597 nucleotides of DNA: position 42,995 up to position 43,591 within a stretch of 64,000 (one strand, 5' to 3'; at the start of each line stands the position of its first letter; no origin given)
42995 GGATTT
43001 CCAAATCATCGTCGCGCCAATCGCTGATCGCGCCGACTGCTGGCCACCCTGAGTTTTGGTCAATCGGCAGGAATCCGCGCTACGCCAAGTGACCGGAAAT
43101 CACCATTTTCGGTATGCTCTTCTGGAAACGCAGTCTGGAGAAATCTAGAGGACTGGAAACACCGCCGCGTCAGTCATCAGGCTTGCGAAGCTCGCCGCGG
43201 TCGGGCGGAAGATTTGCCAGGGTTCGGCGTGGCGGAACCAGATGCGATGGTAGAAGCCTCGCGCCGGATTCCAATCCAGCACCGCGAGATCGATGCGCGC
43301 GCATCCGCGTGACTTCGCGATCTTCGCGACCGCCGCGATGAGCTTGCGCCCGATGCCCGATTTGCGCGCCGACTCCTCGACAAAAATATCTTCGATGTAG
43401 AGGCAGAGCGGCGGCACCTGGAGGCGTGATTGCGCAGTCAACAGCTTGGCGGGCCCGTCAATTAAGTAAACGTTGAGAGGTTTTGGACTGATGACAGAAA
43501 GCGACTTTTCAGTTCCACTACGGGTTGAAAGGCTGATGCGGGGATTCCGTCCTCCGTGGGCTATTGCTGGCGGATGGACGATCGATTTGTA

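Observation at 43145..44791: AadB-family nucleotidyltransferase gene sitting between a GNAT gene and a duplicated fragment of the same GNAT gene, within a lower-GC islet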

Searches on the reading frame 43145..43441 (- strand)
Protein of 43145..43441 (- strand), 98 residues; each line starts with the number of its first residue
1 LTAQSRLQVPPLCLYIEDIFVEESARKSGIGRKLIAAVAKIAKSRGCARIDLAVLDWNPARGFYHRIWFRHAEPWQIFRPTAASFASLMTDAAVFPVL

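Call 5: search_protein_families(library=pfam, proteins=[window:43145-43441:-], max_evalue=0.01)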
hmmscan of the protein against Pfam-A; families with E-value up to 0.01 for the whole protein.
window:43145-43441:- (98 aa): 5 families
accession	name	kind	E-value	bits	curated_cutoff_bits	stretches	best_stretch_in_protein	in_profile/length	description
PF00583.31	Acetyltransf_1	-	2.1e-12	47.8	20.7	1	11-66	57-113/116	Acetyltransferase (GNAT) family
PF13508.13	Acetyltransf_7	-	1.8e-08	35.1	27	1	14-67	30-80/84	Acetyltransferase (GNAT) domain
PF13673.13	Acetyltransf_10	-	1.7e-07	31.7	23.6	1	15-76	53-114/128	Acetyltransferase (GNAT) domain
PF08445.16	FR47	-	7.5e-05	23.1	22.1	1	16-72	24-80/86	FR47-like protein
PF14542.12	Acetyltransf_CG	-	0.0088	16.6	30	0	15-46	26-57/80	GCN5-related N-acetyl-transferase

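Call 6: search_protein_families(library=ncbifam, proteins=[window:43145-43441:-], max_evalue=0.01)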
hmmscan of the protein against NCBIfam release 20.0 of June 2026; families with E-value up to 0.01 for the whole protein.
window:43145-43441:- (98 aa): 21 families
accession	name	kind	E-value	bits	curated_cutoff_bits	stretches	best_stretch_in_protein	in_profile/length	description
NF043067.1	AAC_6p_group_E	equivalog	3.2e-07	30.3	140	1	14-50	71-107/140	aminoglycoside 6'-N-acetyltransferase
NF002959.0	PRK03624.1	equivalog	6.1e-07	29.3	124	1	19-73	78-133/147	GNAT family acetyltransferase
NF041716.1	HxA_phane_GNAT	equivalog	1.7e-06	28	250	1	13-77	82-148/152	cyclophane-containing RiPP N-acetyltransferase HaaN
NF038102.1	AAC_6p_III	exception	2.1e-06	27.9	305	1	13-81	84-153/156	tobramycin N-acetyltransferase AAC(6')-III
TIGR01575.1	rimI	equivalog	1.1e-05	25.6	86.4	1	16-73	58-116/132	ribosomal protein S18-alanine N-acetyltransferase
NF053587.1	SpmdActasePaiA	equivalog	4.1e-05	23.4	250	1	13-71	90-149/172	spermidine/spermine N(1)-acetyltransferase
TIGR03103.1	trio_acet_GNAT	equivalog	6.9e-05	21.6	569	1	21-77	163-220/547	N-acetylglutaminylglutamine synthetase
NF000140.3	AAC_6p_Salmo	exception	0.0001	22.6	270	1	14-50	76-112/145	cryptic aminoglycoside N-acetyltransferase AAC(6')-Iy/Iaa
NF000487.1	stat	exception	0.0001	21.9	420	1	14-70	105-162/189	streptothricin N-acetyltransferase STAT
NF000021.4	AAC_6p_Serra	exception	0.00026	20.7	310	1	15-50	77-112/146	aminoglycoside 6'-N-acetyltransferase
NF033083.0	AAC_3_I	equivalog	0.00046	20.4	200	1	14-50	78-114/145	AAC(3)-I family aminoglycoside N-acetyltransferase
NF040503.1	resist_ArsN1a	equivalog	0.0011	18.8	170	1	19-71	82-135/159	arsinothricin resistance N-acetyltransferase ArsN1 family A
NF040501.1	resist_ArsN2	equivalog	0.0011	18.5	125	1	19-73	54-105/133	arsenic resistance N-acetyltransferase ArsN2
NF033374.6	AAC_6p_Id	exception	0.0013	18.8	320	1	15-79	78-143/149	aminoglycoside N-acetyltransferase AAC(6')-Id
NF033130.1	AAC_6p_A48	exception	0.0013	18.6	300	1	15-50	78-113/147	AacA48 family aminoglycoside 6'-N-acetyltransferase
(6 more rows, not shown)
